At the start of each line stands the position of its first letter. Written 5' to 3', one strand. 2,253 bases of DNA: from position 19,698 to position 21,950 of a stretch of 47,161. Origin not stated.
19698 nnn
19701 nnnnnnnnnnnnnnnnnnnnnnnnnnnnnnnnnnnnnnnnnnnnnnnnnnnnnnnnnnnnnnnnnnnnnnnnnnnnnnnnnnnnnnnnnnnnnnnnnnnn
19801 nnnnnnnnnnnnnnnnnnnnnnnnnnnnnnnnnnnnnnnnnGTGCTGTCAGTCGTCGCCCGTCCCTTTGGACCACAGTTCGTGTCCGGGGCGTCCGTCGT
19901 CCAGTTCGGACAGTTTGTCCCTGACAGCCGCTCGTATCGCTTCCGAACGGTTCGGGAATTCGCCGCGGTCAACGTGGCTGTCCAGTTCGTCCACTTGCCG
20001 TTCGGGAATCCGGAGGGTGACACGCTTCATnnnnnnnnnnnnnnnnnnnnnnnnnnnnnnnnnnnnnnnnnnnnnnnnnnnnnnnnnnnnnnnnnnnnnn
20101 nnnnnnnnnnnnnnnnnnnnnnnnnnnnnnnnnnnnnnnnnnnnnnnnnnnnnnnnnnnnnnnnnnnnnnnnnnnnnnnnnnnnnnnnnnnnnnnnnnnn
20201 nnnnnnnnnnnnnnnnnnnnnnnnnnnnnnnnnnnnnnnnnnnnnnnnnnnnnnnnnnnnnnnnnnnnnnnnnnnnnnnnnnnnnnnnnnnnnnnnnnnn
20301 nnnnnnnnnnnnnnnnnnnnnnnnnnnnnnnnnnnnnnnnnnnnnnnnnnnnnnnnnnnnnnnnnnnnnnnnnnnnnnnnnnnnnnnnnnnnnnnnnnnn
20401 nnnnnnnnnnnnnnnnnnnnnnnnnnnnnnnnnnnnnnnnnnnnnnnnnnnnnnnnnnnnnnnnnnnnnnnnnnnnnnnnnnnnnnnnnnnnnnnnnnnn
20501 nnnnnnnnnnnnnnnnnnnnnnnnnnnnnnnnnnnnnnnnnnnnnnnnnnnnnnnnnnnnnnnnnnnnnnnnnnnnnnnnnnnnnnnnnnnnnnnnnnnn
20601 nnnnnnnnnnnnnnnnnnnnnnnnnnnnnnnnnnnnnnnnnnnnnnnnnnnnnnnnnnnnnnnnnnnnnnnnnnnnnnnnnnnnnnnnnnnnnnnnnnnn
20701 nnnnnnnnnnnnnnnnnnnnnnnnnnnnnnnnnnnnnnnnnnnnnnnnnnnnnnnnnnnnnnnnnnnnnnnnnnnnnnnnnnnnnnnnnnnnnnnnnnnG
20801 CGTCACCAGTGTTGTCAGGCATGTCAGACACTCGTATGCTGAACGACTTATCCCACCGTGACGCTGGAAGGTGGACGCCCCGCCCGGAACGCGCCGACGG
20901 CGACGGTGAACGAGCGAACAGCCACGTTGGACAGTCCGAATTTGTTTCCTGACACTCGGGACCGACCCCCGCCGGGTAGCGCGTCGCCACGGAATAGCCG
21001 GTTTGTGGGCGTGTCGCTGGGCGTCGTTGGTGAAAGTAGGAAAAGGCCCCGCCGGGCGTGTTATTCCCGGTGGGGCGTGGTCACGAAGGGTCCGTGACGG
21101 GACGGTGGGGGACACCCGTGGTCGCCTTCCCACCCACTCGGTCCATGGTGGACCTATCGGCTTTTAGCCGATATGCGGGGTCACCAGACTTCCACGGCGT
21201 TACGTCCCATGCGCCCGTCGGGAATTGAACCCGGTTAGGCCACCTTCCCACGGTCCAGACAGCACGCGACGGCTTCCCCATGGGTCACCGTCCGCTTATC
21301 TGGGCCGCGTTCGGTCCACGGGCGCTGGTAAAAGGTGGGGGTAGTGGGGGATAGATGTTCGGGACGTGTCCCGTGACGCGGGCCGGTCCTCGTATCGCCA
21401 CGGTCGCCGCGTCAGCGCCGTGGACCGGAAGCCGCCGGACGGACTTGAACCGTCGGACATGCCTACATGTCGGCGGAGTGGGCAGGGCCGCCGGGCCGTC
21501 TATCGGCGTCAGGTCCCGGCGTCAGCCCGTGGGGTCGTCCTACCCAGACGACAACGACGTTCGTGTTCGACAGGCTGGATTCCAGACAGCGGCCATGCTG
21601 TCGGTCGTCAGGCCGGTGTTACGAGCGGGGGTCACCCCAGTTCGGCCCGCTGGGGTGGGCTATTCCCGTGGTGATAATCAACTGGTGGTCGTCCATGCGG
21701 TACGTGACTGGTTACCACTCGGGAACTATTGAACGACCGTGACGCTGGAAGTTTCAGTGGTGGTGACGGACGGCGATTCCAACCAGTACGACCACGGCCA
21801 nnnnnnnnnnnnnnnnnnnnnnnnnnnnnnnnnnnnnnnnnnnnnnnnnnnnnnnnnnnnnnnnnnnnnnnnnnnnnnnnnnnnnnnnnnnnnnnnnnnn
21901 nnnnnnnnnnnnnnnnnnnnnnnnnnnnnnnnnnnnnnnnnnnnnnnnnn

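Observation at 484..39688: Conserved 13-mer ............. at nine intergenic sites, at a fixed distance from start codons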

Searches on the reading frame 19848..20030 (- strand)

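Call 40: search_protein_families(library=pfam, max_evalue=0.01, proteins=[window:19848-20030:-])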
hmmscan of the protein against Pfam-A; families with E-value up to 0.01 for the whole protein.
window:19848-20030:- (60 aa): 2 families
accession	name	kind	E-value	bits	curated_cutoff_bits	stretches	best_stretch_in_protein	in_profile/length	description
PF01402.27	RHH_1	-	6.3e-09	35.9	20.5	1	3-40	1-37/39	Ribbon-helix-helix protein, copG family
PF17723.7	RHH_8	-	0.0043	17.6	25.4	1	3-43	5-45/119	Ribbon-Helix-Helix transcriptional regulator family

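Call 44: search_protein_families(library=phrogs, max_evalue=0.001, proteins=[window:19848-20030:-])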
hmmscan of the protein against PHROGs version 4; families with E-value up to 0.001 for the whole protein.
window:19848-20030:- (60 aa): 0 families

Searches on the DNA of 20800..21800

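Call 38: search_rna_families(source=window, start=20800, end=21800, threshold=evalue, max_evalue=1, show_alignments=3)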
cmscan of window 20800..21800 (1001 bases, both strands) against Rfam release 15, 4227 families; matches with E-value up to 1: 2.
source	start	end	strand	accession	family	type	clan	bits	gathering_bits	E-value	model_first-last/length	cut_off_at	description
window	21040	21120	-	RF02232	sX13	Gene; sRNA;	-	20.9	50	0.17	1-115/115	no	Xanthomonadaceae sRNA sX13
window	21429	21491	+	RF04354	Plastid-ycf2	Cis-reg;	-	18.9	65.7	0.61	1-75/75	no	Plastid-ycf2 5UTR RNA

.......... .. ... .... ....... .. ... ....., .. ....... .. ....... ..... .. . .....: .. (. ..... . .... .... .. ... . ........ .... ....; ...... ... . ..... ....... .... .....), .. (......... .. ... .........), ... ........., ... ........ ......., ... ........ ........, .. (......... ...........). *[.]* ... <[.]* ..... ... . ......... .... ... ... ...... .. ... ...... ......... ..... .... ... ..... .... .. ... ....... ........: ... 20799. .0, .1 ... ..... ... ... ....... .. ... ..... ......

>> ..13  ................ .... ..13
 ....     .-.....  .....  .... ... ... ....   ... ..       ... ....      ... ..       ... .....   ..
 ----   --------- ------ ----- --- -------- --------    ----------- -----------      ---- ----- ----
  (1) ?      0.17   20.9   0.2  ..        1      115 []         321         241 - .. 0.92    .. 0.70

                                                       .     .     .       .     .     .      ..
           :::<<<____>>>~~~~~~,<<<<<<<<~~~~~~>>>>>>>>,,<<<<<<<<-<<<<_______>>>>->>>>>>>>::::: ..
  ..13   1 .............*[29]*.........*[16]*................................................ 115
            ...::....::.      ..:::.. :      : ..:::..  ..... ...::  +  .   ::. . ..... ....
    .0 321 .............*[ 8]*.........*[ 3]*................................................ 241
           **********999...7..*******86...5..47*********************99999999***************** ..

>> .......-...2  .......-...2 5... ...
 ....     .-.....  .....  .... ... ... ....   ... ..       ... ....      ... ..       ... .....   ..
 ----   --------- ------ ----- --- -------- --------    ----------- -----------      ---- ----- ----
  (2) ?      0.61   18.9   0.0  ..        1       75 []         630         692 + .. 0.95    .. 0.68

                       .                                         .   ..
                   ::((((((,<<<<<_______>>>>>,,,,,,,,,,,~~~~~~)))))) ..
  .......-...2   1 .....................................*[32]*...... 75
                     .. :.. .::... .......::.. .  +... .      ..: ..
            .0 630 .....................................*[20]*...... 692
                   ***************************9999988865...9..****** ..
